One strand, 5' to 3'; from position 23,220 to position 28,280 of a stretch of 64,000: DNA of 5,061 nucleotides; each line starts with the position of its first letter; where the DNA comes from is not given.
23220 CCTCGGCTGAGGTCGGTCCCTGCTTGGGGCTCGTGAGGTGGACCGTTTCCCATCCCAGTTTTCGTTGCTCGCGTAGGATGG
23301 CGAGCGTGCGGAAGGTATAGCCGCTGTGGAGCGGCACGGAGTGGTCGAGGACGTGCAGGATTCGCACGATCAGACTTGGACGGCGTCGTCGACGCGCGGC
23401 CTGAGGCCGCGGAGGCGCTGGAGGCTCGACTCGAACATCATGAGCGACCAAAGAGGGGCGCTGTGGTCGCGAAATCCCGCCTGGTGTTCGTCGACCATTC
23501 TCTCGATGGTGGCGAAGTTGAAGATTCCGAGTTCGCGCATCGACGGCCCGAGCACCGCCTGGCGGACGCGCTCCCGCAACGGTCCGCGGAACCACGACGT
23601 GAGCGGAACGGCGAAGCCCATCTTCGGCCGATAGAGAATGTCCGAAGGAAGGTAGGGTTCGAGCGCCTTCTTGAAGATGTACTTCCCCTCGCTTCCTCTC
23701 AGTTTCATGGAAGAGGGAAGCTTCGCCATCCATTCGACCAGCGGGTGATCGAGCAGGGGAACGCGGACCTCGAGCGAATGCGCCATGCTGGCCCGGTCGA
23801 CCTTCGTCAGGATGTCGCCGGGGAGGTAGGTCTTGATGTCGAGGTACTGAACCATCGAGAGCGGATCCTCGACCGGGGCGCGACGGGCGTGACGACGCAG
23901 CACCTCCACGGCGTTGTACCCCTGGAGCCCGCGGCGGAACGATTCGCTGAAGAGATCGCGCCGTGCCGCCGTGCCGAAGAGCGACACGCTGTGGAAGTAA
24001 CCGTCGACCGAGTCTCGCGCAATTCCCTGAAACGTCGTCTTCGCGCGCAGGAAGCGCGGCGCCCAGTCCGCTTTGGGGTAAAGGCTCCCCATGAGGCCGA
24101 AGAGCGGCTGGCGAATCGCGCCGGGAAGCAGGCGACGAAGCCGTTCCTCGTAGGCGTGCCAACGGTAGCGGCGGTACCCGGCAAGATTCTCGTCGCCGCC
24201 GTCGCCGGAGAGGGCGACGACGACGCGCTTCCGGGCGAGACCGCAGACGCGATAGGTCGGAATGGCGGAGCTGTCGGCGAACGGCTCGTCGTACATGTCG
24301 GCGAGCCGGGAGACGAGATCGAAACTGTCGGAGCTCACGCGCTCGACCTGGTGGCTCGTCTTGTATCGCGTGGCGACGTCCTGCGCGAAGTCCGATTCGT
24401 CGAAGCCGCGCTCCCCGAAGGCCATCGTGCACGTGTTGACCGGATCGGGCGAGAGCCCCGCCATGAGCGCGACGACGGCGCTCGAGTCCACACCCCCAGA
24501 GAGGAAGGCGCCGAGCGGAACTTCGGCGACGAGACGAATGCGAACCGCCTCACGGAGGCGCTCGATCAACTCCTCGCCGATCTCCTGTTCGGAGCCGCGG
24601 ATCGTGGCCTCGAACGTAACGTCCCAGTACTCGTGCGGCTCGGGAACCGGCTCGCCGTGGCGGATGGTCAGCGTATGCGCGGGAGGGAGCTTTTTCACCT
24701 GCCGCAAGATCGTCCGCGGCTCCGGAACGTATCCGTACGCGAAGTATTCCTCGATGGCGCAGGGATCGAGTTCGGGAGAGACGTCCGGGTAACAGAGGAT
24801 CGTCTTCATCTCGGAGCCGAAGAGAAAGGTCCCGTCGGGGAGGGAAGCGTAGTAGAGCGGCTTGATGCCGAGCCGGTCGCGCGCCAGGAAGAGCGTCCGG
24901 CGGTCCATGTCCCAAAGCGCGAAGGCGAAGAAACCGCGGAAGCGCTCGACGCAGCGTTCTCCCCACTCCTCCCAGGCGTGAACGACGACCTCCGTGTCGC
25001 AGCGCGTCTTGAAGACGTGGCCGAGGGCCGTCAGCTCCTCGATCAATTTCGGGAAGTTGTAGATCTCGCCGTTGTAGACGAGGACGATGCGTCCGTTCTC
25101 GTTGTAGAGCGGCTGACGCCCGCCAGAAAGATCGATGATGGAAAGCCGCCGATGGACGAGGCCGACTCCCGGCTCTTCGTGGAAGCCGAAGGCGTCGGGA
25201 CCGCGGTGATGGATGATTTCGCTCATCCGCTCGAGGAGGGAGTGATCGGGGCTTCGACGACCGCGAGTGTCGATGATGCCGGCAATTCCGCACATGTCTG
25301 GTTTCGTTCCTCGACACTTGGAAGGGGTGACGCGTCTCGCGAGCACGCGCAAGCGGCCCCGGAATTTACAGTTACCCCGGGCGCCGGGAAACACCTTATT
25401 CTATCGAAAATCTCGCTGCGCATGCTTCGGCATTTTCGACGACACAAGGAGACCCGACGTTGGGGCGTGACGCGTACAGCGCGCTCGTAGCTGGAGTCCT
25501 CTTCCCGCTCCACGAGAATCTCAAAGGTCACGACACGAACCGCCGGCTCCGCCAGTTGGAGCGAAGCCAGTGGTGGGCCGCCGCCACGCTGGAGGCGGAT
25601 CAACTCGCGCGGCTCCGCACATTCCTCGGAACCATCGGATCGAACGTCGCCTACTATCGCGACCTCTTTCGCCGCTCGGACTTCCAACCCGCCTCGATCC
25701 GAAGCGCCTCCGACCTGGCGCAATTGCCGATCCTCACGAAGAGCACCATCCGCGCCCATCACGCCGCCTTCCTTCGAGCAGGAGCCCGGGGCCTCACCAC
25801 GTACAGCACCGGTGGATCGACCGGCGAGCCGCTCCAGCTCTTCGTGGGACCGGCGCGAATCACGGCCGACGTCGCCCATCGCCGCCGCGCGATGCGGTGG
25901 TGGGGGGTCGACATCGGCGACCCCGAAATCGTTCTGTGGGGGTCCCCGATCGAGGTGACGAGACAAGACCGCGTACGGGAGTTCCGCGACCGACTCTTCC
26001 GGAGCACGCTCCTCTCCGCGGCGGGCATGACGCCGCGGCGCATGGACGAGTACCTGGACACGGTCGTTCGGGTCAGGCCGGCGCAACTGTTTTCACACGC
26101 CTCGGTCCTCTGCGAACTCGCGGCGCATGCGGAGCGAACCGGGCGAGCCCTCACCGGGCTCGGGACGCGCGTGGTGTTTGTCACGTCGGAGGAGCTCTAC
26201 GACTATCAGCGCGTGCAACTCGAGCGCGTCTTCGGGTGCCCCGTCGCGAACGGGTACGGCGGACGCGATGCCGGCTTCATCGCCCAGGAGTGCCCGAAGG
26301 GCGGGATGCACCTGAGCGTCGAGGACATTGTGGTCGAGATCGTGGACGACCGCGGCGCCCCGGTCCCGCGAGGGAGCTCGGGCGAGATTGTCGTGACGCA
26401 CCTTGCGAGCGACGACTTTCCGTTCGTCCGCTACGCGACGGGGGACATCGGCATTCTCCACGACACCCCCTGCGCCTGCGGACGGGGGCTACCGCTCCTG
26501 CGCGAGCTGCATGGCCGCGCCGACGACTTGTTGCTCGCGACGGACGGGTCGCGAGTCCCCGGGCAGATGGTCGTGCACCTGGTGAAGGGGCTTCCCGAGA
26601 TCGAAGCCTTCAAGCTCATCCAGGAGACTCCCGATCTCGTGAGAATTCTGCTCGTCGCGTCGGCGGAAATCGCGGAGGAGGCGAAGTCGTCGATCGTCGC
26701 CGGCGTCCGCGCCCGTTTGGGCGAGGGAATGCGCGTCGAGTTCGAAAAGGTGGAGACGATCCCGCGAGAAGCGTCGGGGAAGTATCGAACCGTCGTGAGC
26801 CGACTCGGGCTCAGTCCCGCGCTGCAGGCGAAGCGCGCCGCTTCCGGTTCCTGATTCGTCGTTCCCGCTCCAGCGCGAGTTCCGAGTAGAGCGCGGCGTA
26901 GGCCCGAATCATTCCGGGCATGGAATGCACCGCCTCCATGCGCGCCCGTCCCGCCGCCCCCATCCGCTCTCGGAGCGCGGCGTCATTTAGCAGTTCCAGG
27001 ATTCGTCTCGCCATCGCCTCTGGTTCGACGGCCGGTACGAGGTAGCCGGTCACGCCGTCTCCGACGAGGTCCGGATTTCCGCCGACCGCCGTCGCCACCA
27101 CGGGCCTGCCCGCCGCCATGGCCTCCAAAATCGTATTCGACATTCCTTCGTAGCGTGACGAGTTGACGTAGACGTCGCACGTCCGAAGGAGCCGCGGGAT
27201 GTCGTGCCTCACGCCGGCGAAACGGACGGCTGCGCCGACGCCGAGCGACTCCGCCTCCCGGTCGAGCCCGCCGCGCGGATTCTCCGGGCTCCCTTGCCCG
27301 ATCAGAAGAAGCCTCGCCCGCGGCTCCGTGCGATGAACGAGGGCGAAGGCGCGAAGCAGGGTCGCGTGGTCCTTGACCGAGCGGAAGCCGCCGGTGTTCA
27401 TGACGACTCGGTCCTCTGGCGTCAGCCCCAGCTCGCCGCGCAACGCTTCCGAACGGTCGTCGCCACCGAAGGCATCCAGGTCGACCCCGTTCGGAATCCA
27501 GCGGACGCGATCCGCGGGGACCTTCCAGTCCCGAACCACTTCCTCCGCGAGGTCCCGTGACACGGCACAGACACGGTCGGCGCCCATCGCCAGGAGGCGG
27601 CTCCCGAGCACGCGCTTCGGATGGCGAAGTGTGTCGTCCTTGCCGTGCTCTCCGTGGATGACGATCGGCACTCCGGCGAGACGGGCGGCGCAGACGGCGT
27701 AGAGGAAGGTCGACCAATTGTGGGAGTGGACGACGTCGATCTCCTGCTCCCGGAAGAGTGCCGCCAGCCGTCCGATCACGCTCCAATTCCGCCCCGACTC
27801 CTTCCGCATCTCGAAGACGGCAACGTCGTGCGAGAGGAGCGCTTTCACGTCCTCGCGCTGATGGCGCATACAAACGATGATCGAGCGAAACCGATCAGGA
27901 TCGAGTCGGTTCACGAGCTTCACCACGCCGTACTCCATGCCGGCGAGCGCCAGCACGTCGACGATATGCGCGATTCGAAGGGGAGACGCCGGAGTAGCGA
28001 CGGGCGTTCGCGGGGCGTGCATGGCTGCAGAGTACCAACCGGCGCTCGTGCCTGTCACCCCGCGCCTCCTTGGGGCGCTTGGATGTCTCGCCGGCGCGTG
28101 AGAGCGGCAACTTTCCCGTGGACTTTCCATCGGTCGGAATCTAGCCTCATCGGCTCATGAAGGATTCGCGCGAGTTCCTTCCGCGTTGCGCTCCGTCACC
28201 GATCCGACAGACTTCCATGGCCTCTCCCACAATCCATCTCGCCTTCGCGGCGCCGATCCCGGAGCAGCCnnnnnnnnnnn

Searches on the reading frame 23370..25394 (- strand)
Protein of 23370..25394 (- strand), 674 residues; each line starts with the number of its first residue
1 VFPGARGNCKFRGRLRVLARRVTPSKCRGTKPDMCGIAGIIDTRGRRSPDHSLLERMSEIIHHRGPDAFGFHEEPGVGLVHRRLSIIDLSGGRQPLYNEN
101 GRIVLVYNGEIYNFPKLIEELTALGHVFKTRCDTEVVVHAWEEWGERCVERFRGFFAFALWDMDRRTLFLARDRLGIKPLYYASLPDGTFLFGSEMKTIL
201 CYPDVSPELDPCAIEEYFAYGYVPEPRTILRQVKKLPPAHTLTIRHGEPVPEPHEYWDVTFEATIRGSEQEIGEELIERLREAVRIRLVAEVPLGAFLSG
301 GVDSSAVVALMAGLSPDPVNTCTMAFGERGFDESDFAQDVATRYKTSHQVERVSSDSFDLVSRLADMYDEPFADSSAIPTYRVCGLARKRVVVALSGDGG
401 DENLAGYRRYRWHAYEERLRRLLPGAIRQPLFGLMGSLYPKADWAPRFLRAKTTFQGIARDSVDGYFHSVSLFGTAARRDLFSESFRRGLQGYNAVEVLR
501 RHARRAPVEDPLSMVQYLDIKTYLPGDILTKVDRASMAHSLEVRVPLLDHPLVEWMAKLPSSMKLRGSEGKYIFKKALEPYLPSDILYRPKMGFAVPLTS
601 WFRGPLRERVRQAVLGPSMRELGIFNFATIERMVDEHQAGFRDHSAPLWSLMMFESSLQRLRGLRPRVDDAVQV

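Call 10: search_protein_families(library=pfam, proteins=[window:23370-25394:-], max_evalue=0.00001)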
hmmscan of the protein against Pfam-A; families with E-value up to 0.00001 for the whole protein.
window:23370-25394:- (674 aa): 3 families
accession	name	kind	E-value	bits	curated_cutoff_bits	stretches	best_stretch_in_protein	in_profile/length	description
PF00733.27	Asn_synthase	-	5.9e-102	342.4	21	1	276-658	2-353/354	Asparagine synthase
PF13537.11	GATase_7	-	1.4e-47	161.2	25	1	81-200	1-122/123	Glutamine amidotransferase domain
PF13522.11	GATase_6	-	1e-44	152.1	27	1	66-195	1-130/130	Glutamine amidotransferase domain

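Call 13: search_protein_families(library=ncbifam, proteins=[window:23370-25394:-], max_evalue=1e-8)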
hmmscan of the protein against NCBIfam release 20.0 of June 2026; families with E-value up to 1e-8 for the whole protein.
window:23370-25394:- (674 aa): 7 families
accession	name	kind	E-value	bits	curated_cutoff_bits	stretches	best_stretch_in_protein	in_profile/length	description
TIGR03108.1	eps_aminotran_1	hypoth_equivalog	0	1049.8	816.9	1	34-660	1-627/628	XrtA/PEP-CTERM system amidotransferase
TIGR01536.1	asn_synth_AEB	equivalog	6.3e-150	500.6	267.1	1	35-594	1-517/517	asparagine synthase (glutamine-hydrolyzing)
TIGR03104.1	trio_amidotrans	equivalog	1.5e-122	409.8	570.1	2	34-410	1-383/589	N-acetylglutaminylglutamine amidotransferase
NF006949.0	PRK09431.1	equivalog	2.5e-82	277.2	499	3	34-200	1-166/554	asparagine synthase B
NF033535.1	lass_lactam_cya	exception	8.3e-78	262.5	525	2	34-405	1-377/668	lasso peptide isopeptide bond-forming cyclase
NF033561.1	macrolact_Ik_Al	subfamily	3e-13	49.3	300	1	160-402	85-329/561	albusnodin/ikarugamycin family macrolactam cyclase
TIGR01135.1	glmS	equivalog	9.8e-09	34.2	418.05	0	95-199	86-197/607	glutamine--fructose-6-phosphate transaminase (isomerizing)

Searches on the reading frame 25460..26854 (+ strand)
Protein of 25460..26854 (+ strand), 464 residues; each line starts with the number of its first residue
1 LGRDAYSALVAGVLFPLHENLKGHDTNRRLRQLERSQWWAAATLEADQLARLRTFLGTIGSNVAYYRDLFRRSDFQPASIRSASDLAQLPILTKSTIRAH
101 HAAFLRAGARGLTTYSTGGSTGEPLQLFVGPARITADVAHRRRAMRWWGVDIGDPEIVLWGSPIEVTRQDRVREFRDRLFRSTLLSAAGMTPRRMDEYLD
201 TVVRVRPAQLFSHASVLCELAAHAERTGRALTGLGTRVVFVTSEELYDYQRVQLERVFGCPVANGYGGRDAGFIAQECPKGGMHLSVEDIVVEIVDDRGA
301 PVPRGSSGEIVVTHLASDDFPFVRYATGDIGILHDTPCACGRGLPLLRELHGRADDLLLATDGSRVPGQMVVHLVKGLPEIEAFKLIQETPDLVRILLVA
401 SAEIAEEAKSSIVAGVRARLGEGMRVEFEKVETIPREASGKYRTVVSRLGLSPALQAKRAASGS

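Call 10: search_protein_families(library=pfam, proteins=[window:25460-26854:+], max_evalue=0.00001)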
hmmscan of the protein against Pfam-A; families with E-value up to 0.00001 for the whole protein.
window:25460-26854:+ (464 aa): 0 families

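Call 13: search_protein_families(library=ncbifam, proteins=[window:25460-26854:+], max_evalue=1e-8)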
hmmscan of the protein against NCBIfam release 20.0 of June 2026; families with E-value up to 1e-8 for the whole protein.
window:25460-26854:+ (464 aa): 7 families
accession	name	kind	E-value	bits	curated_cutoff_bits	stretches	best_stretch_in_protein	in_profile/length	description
NF045666.1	DVU1553_fam_AMP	equivalog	4.2e-40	137.8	300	1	39-353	18-330/331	DVU_1553 family AMP-dependent CoA ligase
NF053551.1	FlxY_rubin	equivalog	9.3e-32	110.3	520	1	276-436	244-407/424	flexirubin biosynthesis putative acyl-CoA ligase FlxY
NF041878.1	paak_haloarch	equivalog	1.6e-28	99.5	700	1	42-433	11-406/427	phenylacetate--CoA ligase PaaK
TIGR02155.1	PA_CoA_ligase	equivalog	1.2e-21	76.7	646.3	1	203-446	164-419/422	phenylacetate--CoA ligase PaaK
NF041217.1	BagE_FevW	exception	2.8e-20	72.7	800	1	71-421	29-379/424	bagremycin/ferroverdin synthetase BagE/FevW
TIGR02304.1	aden_form_hyp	equivalog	2.4e-13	49.9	251.9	1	195-411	176-388/430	F390 synthetase-related protein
TIGR03335.1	F390_ftsA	equivalog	1e-11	44.3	458.7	0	225-343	195-319/445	coenzyme F390 synthetase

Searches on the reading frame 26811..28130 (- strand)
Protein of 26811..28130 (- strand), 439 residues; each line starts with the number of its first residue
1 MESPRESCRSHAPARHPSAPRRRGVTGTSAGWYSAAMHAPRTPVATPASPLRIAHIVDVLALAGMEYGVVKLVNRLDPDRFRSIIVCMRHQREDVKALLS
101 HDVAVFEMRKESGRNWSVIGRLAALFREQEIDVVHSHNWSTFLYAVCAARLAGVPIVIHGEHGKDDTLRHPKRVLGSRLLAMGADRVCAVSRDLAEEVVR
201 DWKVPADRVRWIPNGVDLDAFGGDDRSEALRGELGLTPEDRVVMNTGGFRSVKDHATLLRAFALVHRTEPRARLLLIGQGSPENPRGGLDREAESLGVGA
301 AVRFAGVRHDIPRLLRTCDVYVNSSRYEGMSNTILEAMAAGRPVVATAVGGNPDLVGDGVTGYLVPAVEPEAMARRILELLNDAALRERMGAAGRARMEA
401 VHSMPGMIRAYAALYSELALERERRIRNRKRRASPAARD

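Call 10: search_protein_families(library=pfam, proteins=[window:26811-28130:-], max_evalue=0.00001)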
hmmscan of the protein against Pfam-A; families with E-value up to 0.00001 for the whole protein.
window:26811-28130:- (439 aa): 7 families
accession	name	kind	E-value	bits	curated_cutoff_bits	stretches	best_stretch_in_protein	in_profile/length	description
PF13692.12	Glyco_trans_1_4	-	1.2e-36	126.5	27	1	241-383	2-142/142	Glycosyl transferases group 1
PF00534.26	Glycos_transf_1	-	5.7e-36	124.1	26.4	1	228-396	3-171/172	Glycosyl transferases group 1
PF13439.12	Glyco_transf_4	-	1.1e-26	94.3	28.5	1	64-219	3-169/170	Glycosyltransferase Family 4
PF13579.12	Glyco_trans_4_4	-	3e-18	67.1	29.7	1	64-215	2-158/158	Glycosyl transferase 4-like domain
PF13524.12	Glyco_trans_1_2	-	2.2e-09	37.9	25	1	308-404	37-135/144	Glycosyl transferase-like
PF13477.12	Glyco_trans_4_2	-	4.9e-08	33.7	23.4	1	67-172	11-116/139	Glycosyl transferase 4-like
PF20706.3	GT4-conflict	-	3.2e-07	30.1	26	1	165-366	128-335/385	Family 4 Glycosyltransferase in conflict systems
